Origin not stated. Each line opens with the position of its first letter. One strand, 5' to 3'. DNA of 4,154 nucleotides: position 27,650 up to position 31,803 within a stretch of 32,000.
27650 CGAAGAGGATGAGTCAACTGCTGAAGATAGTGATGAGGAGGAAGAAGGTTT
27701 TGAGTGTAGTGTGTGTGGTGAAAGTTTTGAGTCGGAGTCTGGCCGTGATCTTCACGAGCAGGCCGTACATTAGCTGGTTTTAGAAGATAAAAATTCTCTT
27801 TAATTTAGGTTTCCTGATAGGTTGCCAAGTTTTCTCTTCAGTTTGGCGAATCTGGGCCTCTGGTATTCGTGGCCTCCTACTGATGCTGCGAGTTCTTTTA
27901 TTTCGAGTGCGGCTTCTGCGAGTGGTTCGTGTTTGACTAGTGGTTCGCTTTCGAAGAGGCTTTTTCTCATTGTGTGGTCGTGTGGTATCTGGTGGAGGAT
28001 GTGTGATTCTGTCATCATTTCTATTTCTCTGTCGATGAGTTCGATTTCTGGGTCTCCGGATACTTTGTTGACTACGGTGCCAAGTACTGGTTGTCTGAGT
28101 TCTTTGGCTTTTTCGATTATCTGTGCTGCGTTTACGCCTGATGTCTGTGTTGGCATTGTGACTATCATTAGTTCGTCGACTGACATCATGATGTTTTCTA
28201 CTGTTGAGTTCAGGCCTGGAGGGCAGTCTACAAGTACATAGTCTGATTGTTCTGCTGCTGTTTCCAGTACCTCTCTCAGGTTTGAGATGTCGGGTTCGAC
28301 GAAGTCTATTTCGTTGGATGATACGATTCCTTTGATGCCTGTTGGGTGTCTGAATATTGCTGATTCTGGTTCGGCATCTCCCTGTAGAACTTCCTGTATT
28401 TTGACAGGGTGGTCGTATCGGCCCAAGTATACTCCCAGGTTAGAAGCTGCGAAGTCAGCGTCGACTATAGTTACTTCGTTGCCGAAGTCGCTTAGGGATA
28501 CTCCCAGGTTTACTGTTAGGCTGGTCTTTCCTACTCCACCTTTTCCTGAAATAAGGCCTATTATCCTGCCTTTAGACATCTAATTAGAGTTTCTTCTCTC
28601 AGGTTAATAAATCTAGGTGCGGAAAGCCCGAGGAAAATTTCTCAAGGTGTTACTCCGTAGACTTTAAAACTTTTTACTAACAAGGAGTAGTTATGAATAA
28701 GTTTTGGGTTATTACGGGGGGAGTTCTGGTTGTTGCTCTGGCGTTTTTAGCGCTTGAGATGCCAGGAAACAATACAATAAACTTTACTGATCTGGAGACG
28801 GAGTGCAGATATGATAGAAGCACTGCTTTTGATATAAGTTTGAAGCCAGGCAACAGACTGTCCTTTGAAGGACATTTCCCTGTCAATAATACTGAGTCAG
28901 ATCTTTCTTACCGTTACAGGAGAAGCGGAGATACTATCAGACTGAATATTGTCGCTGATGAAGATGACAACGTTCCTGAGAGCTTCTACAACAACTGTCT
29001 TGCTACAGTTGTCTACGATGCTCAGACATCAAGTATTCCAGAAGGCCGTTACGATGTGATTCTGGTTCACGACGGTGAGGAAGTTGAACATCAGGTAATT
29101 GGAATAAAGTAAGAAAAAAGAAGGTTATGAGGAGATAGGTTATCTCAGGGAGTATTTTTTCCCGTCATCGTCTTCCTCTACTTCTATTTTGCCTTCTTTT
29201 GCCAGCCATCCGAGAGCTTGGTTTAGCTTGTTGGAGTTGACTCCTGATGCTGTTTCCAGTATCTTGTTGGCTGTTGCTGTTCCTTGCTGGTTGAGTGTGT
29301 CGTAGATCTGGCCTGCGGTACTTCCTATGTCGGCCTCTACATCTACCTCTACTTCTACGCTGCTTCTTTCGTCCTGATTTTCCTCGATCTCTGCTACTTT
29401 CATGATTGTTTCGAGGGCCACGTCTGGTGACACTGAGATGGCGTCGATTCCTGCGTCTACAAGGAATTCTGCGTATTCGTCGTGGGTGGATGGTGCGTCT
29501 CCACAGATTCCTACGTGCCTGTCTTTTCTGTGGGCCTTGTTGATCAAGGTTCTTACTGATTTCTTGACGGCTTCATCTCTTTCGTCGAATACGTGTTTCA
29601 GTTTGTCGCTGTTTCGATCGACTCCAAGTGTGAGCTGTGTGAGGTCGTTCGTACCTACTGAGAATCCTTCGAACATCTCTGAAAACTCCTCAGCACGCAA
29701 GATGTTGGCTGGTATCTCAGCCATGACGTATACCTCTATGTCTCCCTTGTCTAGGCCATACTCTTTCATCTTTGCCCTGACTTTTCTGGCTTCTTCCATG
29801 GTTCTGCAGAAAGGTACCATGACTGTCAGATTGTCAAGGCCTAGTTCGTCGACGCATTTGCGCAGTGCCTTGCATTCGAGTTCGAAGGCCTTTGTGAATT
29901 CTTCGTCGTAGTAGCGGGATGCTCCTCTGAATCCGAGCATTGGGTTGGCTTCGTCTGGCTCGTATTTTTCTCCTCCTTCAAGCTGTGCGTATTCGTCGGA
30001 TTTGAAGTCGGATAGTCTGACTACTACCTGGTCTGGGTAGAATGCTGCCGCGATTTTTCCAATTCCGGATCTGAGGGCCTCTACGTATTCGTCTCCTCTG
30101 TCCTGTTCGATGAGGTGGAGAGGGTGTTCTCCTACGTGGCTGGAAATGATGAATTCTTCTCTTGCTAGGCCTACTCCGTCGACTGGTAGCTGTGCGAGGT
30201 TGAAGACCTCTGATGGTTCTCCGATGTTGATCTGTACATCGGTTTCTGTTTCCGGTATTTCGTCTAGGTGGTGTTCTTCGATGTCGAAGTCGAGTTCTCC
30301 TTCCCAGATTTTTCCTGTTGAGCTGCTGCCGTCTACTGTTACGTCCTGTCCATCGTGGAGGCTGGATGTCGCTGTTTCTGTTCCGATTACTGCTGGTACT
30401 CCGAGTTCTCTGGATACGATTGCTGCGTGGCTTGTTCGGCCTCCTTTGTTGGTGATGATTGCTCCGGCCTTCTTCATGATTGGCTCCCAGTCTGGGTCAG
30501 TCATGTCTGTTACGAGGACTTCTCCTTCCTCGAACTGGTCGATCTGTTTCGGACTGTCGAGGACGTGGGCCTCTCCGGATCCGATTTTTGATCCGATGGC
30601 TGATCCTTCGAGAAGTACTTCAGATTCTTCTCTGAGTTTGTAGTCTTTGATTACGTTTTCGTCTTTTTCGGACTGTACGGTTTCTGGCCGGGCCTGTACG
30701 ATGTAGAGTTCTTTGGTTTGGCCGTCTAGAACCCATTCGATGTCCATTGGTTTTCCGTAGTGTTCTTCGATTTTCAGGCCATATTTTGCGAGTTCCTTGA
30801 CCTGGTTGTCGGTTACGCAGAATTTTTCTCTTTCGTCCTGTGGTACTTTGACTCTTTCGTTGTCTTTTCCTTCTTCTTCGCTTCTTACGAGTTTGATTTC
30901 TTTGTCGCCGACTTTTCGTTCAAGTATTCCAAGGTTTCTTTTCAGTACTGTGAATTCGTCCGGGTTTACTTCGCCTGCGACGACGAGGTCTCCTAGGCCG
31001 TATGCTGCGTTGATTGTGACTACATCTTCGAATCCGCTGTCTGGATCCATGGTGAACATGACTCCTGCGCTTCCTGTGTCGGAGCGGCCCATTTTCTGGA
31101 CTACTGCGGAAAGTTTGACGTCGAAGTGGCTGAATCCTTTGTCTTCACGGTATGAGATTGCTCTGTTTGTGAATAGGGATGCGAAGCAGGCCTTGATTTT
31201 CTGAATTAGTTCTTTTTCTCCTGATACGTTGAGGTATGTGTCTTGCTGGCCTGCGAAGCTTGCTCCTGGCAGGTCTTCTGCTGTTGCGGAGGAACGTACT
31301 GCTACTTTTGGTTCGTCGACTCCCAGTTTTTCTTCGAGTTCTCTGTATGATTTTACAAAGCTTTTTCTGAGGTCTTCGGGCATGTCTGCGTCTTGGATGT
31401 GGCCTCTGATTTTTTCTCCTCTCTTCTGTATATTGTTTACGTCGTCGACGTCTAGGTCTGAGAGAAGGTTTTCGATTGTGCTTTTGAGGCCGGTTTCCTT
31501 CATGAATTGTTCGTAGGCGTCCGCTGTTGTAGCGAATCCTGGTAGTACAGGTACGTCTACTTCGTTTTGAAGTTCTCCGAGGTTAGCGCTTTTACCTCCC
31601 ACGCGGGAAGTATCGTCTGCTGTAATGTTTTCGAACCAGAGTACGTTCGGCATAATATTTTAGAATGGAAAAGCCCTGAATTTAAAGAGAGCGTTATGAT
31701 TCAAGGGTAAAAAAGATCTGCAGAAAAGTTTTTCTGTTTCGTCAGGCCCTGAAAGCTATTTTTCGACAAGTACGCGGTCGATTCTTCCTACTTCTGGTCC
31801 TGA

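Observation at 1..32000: AGGCCT (GGCC core) behaves like a highly iterated palindrome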

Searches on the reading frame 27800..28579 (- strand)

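Call 12: search_protein_families(library=pfam, proteins=[window:27800-28579:-])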
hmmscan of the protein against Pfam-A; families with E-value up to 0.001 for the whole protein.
window:27800-28579:- (259 aa): 8 families
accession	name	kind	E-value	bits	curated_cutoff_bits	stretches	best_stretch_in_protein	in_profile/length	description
PF13614.12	AAA_31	-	7.5e-20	72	27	1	5-163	2-169/177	AAA domain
PF10609.15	ParA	-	2.9e-19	69.9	27.1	1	5-234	4-245/246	NUBPL iron-transfer P-loop NTPase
PF01656.29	CbiA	-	9.4e-18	64.8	25.4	1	9-213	3-124/125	CobQ/CobB/MinD/ParA nucleotide binding domain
PF06564.18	CBP_BcsQ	-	3.1e-09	37.2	21.3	0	88-232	92-231/234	Cellulose biosynthesis protein BcsQ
PF00142.24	Fer4_NifH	-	2.3e-08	34.3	25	1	152-237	163-247/271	4Fe-4S iron sulfur cluster binding proteins, NifH/frxC family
PF09140.17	MipZ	-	2.8e-07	30.6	20.7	1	7-139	3-126/262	ATPase MipZ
PF02374.21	ArsA_ATPase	-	2.3e-06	27.5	24.3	1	9-46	5-42/305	Anion-transporting ATPase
PF03029.23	ATP_bind_1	-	0.00011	22.5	27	1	10-120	1-99/240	Conserved hypothetical ATP binding protein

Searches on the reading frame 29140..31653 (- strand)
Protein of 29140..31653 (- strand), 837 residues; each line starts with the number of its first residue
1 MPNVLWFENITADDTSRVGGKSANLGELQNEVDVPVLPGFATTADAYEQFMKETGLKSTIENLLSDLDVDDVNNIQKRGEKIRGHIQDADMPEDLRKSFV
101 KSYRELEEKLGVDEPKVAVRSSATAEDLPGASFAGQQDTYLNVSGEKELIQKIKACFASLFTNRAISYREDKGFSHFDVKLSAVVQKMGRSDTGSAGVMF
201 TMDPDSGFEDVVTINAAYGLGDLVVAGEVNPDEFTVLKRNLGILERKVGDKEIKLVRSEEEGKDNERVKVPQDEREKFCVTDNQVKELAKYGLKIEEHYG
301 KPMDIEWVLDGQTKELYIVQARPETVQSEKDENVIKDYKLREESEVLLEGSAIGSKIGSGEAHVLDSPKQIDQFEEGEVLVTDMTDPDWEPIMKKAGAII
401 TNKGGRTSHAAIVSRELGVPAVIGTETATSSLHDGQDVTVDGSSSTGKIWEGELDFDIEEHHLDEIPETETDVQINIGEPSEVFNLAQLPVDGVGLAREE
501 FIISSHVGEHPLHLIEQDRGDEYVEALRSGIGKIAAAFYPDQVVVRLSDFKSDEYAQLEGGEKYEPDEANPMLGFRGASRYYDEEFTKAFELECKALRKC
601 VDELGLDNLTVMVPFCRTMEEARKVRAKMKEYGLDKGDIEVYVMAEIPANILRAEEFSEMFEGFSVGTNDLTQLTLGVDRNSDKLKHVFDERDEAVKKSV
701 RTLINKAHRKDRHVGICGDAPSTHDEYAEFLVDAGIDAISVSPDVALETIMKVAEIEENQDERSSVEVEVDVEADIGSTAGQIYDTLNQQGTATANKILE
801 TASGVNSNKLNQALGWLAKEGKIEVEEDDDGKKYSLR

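Call 60: search_protein_families(library=ncbifam, max_evalue=0.01, proteins=[window:29140-31653:-])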
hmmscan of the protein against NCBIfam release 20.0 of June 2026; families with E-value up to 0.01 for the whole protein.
window:29140-31653:- (837 aa): 27 families (the best 25 are shown)
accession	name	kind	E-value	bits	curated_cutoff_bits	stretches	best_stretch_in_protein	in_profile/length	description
NF005057.0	PRK06464.1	equivalog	0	1081.3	598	1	3-760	6-792/798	phosphoenolpyruvate synthase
TIGR01418.1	PEP_synth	equivalog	0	1059.7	739.75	1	4-757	2-783/784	pyruvate, water dikinase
NF004878.0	PRK06241.1-3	subfamily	2.5e-110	370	945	2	3-325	4-312/891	phosphoenolpyruvate synthase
NF004877.0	PRK06241.1-2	subfamily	2.7e-105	353.5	866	2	3-325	4-313/869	phosphoenolpyruvate synthase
NF041857.1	RIF_Ptrans_rph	equivalog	2e-102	344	999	2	4-325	3-311/864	rifamycin-inactivating phosphotransferase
NF004879.0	PRK06241.1-4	equivalog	1e-93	315.1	976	2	4-325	5-313/868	phosphoenolpyruvate synthase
NF052631.1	prodigiosin_PigC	equivalog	4e-86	289.7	1300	2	12-361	10-331/883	prodigiosin ligase PigC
NF052632.1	undecylprod_RedH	equivalog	6.2e-84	282.5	1350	2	8-346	7-315/880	undecylprodigiosin ligase RedH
NF004881.0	PRK06241.2-2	equivalog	8.9e-82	275.7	883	2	14-345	15-328/898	phosphoenolpyruvate synthase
NF000283.1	RPH_KJ151292.1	equivalog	6.7e-73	246.2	1700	2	8-338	10-330/865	rifamycin-inactivating phosphotransferase Rph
NF004880.0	PRK06241.2-1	equivalog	8.5e-71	239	972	3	3-238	3-225/837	phosphoenolpyruvate synthase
NF004883.0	PRK06241.2-4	equivalog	3e-63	214.3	1063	2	16-333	30-336/928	phosphoenolpyruvate synthase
NF004882.0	PRK06241.2-3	equivalog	1.9e-45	155.3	850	2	14-337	8-289/827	phosphoenolpyruvate synthase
TIGR01417.1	PTS_I_fam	equivalog_domain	2.3e-43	148.5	341.7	1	399-759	178-542/565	phosphoenolpyruvate--protein phosphotransferase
TIGR01828.1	pyru_phos_dikin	equivalog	6.1e-37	127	843.45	3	567-743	651-850/865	pyruvate, phosphate dikinase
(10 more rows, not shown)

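Call 61: search_protein_families(library=pfam, max_evalue=0.01, proteins=[window:29140-31653:-])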
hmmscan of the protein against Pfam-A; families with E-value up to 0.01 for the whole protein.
window:29140-31653:- (837 aa): 5 families
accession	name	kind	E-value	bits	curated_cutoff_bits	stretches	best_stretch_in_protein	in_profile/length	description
PF01326.24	PPDK_N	-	3.3e-128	428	27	1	16-338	2-324/328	Pyruvate phosphate dikinase, AMP/ATP-binding domain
PF02896.24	PEP-utilizers_C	-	1.9e-61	208.3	22.8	1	468-754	17-289/293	PEP-utilising enzyme, PEP-binding domain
PF00391.29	PEP-utilizers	-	8e-29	99.5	23.1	1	374-444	1-71/72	PEP-utilising enzyme, mobile domain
PF10771.15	DUF2582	-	4.2e-14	52.9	24.2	1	774-829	4-58/65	Winged helix-turn-helix domain (DUF2582)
PF01978.25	TrmB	-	0.0062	16.8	25.6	0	782-834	12-62/68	Sugar-specific transcriptional regulator TrmB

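Call 62: find_encoding_contigs(protein=window:29140-31653:-, flank=10000, max_places=10)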
Protein window:29140-31653:- (837 aa): no gene with exactly this product is on record in the collection.
